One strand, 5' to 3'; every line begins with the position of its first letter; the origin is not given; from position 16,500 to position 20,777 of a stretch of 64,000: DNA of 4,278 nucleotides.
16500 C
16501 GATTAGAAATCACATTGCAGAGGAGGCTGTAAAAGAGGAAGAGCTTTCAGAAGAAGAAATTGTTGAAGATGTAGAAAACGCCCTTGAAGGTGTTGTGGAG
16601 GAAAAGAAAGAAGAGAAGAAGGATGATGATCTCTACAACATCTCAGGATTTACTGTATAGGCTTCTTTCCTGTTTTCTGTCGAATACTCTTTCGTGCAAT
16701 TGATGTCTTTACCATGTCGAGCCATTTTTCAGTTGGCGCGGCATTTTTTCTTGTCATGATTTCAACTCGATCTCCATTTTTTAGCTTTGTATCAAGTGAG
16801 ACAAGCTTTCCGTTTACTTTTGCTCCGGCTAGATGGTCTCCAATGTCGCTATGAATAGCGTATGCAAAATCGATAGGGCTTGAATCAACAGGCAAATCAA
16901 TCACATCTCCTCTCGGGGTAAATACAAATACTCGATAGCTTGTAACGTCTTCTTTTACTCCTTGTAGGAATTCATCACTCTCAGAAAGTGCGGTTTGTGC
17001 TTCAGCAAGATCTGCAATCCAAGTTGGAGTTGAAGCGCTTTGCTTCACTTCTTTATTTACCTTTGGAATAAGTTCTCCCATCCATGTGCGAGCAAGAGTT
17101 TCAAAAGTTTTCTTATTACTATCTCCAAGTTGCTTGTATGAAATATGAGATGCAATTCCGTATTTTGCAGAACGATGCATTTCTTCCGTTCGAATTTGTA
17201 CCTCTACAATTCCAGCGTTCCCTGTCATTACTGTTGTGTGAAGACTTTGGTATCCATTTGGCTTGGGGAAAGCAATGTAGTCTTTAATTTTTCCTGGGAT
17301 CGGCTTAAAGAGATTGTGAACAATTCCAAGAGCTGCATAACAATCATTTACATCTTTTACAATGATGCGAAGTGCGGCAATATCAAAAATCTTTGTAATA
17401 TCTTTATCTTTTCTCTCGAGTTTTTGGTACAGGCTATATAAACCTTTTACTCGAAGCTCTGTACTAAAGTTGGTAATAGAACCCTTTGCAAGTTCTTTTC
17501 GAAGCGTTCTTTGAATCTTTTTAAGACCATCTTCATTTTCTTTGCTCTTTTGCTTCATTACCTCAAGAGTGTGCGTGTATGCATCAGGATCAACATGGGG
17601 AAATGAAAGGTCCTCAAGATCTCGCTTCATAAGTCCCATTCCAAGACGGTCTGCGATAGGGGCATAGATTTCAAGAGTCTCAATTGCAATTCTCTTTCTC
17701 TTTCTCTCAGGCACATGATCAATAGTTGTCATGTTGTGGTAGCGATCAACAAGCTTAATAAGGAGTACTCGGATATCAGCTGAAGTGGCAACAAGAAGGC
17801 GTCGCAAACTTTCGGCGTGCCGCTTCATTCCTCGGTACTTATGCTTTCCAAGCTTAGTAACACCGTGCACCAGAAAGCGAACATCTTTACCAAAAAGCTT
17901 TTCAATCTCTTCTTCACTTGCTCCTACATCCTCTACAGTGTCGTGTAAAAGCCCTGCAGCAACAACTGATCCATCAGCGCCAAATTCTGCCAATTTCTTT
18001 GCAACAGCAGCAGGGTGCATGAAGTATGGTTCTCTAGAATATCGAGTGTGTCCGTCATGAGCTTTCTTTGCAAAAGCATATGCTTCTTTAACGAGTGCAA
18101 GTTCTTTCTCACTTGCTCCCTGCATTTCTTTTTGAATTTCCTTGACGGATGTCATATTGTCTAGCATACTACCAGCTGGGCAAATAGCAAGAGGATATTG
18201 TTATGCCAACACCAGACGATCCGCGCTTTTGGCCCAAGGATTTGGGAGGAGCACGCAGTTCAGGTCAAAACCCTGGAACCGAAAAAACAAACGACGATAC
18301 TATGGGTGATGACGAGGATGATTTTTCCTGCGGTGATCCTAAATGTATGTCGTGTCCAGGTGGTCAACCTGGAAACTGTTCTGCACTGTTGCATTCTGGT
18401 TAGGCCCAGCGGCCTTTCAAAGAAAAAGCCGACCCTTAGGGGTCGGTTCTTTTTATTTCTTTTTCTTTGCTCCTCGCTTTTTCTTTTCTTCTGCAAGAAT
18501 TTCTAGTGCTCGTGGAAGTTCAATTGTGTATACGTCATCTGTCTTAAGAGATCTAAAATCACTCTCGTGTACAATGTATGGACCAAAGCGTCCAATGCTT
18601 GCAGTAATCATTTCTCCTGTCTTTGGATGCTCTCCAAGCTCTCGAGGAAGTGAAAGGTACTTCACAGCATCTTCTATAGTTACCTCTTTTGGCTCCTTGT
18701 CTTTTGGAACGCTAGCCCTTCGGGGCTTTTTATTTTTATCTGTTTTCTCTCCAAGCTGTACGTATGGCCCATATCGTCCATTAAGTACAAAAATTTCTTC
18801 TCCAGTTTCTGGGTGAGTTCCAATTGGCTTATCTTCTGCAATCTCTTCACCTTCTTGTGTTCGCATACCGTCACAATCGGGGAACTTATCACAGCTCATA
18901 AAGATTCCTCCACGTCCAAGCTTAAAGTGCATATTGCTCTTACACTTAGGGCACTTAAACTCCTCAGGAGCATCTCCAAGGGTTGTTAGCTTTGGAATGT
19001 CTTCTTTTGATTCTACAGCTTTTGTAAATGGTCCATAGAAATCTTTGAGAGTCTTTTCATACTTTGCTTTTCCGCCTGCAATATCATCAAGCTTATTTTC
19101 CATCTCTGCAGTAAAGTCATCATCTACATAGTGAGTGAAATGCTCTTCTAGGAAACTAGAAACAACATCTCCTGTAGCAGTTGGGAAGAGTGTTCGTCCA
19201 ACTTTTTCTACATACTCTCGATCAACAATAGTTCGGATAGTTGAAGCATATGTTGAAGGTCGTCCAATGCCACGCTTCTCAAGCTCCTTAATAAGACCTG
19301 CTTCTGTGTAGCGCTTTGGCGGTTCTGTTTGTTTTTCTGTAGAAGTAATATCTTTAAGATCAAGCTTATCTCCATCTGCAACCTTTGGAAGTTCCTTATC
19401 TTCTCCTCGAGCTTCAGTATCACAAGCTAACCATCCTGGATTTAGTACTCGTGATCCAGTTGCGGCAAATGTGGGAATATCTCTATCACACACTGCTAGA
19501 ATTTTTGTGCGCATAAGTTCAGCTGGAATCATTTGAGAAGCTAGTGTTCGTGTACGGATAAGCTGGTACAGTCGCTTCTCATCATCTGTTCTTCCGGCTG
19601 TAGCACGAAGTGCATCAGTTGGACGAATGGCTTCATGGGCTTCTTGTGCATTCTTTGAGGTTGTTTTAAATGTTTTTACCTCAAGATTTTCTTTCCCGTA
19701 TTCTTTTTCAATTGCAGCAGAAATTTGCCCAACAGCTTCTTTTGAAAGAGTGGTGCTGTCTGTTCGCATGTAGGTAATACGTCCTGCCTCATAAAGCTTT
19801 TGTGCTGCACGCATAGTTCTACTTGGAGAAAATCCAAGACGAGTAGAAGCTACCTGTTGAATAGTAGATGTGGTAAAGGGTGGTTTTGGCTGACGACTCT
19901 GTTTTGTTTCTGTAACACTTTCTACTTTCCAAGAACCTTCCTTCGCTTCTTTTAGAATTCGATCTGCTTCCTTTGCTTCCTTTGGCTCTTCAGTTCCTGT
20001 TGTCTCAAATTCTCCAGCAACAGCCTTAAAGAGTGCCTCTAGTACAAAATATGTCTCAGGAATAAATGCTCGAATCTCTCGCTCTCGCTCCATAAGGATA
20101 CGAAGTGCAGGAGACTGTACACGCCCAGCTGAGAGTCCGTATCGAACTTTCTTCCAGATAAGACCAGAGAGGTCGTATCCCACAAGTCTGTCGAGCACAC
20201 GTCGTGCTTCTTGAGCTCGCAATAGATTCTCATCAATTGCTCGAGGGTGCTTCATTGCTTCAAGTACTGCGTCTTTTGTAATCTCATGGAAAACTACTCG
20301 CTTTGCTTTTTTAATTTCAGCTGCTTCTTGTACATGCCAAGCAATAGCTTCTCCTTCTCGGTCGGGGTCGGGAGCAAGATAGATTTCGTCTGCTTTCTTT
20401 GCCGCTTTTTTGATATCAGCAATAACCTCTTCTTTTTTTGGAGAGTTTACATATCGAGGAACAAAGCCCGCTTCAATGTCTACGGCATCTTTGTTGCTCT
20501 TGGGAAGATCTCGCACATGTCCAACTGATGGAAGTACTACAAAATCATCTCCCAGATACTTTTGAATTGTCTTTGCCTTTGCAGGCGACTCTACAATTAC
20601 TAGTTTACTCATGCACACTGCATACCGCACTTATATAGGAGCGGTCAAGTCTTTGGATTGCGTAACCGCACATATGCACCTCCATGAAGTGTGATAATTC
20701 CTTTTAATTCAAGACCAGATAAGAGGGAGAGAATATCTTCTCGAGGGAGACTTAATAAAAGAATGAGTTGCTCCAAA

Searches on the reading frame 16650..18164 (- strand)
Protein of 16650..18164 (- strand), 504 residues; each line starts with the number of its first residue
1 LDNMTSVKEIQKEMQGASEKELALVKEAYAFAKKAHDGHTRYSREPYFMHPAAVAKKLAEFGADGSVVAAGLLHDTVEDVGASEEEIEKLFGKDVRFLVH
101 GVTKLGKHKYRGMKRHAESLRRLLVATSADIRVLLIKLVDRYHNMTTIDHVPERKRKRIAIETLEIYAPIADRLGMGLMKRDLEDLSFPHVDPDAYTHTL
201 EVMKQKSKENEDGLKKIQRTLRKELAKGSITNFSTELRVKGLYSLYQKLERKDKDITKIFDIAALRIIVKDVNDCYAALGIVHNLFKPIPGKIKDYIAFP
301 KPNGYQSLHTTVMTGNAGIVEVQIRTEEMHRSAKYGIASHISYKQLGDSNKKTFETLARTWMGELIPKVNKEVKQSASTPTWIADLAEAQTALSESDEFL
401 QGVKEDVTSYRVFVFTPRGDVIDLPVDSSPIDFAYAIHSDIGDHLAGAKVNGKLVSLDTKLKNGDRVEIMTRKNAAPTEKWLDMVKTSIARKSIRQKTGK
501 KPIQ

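Call 86: search_protein_families(library=pfam, proteins=[window:16650-18164:-], max_evalue=0.00001)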
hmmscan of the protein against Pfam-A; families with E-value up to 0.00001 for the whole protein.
window:16650-18164:- (504 aa): 4 families
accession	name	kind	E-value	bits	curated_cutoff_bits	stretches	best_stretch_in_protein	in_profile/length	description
PF13328.12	HD_4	-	7.3e-41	139.9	27.2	1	28-176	1-155/156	HD domain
PF04607.23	RelA_SpoT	-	9.3e-40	135.9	27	1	238-345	2-110/113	Region found in RelA / SpoT proteins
PF02824.27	TGS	-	2.5e-23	82.3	22.2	1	412-471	1-60/60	TGS domain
PF01966.28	HD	-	2.5e-09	37.9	22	1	47-145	1-116/116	HD domain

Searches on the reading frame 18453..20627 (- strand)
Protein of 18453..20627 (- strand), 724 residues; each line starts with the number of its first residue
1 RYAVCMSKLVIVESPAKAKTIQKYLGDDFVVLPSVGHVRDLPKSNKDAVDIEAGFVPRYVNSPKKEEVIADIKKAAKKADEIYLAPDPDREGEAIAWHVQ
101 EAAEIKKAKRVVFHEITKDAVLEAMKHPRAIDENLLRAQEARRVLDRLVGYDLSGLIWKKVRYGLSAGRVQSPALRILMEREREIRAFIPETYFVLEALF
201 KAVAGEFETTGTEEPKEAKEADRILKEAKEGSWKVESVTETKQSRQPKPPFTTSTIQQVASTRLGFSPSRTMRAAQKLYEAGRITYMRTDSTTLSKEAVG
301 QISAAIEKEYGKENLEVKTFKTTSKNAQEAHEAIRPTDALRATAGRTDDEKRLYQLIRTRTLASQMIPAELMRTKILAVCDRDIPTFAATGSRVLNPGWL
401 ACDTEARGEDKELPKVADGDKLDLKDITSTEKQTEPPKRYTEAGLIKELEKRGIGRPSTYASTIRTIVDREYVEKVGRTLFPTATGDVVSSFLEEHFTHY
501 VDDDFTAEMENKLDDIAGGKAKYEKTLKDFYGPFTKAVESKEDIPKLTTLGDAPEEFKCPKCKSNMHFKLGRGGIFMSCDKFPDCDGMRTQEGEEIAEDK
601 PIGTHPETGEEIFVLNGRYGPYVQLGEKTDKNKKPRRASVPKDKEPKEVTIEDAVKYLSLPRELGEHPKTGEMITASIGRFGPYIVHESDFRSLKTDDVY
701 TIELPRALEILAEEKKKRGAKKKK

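Call 86: search_protein_families(library=pfam, proteins=[window:18453-20627:-], max_evalue=0.00001)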
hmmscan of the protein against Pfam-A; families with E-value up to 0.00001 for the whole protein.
window:18453-20627:- (724 aa): 4 families
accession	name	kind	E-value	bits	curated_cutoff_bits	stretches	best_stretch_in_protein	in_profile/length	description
PF01131.25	Topoisom_bac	-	4.1e-124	415.1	35.1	1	131-527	2-410/411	DNA topoisomerase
PF13368.11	Toprim_C_rpt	-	5.5e-37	125.9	22.3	2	605-669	1-57/57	Topoisomerase C-terminal repeat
PF01751.28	Toprim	-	1.5e-23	83.2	23.1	1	8-116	1-96/96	Toprim domain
PF01396.24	Zn_ribbon_Top1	-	1.5e-10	41.1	32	1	558-586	3-31/39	Topoisomerase DNA binding C4 zinc finger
